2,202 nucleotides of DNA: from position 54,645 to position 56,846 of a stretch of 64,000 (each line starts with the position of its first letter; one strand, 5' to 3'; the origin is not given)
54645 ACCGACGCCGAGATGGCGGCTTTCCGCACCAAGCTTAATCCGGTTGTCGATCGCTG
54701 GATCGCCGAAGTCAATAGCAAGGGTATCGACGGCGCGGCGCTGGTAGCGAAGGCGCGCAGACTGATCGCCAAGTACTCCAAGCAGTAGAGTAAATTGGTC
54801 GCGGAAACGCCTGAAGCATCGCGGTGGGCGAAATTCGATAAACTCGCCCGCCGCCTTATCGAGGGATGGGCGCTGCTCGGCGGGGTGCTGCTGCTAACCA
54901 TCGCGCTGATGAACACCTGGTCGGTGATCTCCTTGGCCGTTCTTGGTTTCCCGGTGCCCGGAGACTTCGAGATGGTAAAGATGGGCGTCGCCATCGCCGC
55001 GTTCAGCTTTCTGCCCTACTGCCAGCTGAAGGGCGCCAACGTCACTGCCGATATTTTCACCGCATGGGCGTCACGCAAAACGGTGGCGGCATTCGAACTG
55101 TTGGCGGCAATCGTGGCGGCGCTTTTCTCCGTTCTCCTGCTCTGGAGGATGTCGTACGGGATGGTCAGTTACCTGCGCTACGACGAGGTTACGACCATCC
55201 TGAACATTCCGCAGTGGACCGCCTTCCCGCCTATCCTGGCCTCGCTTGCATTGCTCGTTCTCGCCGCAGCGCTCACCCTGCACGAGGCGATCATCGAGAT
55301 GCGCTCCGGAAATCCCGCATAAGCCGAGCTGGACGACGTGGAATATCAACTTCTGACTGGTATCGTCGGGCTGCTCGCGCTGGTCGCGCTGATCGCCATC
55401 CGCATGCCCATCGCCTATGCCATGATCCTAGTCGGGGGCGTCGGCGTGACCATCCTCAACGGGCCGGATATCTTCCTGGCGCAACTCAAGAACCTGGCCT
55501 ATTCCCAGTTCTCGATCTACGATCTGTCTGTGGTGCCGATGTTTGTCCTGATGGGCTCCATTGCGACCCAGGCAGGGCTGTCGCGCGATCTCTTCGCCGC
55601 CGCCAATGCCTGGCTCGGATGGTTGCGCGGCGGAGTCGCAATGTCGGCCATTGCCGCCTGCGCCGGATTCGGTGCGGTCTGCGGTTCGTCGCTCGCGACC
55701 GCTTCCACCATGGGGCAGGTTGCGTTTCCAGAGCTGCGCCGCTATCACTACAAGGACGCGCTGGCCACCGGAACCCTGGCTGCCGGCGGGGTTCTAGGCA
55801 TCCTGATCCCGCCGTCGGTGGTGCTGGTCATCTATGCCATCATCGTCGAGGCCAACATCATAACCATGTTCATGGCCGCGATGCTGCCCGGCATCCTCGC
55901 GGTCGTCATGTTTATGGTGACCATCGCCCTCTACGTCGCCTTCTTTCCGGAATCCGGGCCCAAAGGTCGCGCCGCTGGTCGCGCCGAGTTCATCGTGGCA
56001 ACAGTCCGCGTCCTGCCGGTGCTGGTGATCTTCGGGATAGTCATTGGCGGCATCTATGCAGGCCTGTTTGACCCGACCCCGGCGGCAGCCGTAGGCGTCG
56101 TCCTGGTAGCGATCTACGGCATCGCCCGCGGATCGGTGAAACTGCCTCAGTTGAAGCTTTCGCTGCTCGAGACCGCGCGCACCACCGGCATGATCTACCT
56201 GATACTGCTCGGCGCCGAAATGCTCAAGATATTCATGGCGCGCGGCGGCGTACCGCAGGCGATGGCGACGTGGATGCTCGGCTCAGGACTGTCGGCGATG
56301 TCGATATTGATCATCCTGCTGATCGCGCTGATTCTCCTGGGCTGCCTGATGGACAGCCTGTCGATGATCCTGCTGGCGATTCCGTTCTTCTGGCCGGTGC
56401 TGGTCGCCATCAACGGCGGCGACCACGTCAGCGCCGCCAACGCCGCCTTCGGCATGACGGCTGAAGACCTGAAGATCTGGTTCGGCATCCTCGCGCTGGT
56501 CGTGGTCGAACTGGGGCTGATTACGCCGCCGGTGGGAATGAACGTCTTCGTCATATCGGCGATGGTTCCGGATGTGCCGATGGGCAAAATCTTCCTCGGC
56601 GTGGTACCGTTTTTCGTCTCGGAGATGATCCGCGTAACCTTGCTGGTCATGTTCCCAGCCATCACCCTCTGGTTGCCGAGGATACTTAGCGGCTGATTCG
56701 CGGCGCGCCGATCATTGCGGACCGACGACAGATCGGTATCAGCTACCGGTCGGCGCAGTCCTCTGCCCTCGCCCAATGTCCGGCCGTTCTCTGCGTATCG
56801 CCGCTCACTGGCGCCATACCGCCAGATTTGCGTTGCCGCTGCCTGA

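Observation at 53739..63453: Catabolic locus mixing CoA-thioester enzymes with O2-dependent extradiol ring cleavage; substrate unassigned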

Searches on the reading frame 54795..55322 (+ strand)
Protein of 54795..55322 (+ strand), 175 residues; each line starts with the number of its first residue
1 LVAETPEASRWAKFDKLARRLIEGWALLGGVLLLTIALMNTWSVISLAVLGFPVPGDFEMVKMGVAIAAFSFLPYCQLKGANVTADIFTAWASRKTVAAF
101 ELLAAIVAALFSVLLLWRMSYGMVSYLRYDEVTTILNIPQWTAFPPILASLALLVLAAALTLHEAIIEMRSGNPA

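Call 3: search_protein_families(library=pfam, proteins=[window:54795-55322:+], max_evalue=0.01)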
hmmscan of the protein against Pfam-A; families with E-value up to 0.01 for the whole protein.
window:54795-55322:+ (175 aa): 1 family
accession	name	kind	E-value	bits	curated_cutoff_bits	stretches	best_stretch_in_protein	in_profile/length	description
PF04290.18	DctQ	-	5.3e-16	59.2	28.3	1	37-163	2-127/132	Tripartite ATP-independent periplasmic transporters, DctQ component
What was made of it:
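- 54795..55322 (+): TRAP small membrane subunit DctQ. Pfam DctQ 59 bits (call 3).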

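Call 5: search_protein_families(library=ncbifam, proteins=[window:54795-55322:+], max_evalue=0.001)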
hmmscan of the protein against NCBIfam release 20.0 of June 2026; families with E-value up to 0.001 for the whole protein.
window:54795-55322:+ (175 aa): 0 families

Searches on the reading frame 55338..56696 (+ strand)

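Call 3: search_protein_families(library=pfam, proteins=[window:55338-56696:+], max_evalue=0.01)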
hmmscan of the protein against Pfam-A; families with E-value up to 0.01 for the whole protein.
window:55338-56696:+ (452 aa): 1 family
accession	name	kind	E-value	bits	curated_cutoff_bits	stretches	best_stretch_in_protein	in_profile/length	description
PF06808.19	DctM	-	2.4e-74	251.1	23.8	1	13-442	2-413/413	Tripartite ATP-independent periplasmic transporter, DctM component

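Call 5: search_protein_families(library=ncbifam, proteins=[window:55338-56696:+], max_evalue=0.001)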
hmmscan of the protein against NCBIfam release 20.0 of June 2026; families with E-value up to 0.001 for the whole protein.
window:55338-56696:+ (452 aa): 3 families
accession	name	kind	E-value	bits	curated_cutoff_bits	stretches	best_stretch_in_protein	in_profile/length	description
TIGR00786.1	dctM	subfamily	1.2e-80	271.3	268.45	1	23-447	2-405/405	TRAP transporter large permease subunit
NF011634.1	PRK15060.1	equivalog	1.1e-25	90.5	800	1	10-442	5-416/425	2,3-diketo-L-gulonate TRAP transporter large permease YiaN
TIGR02123.1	TRAP_fused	subfamily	4.3e-08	32.3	320.65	1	63-411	168-504/615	TRAP transporter fused permease subunit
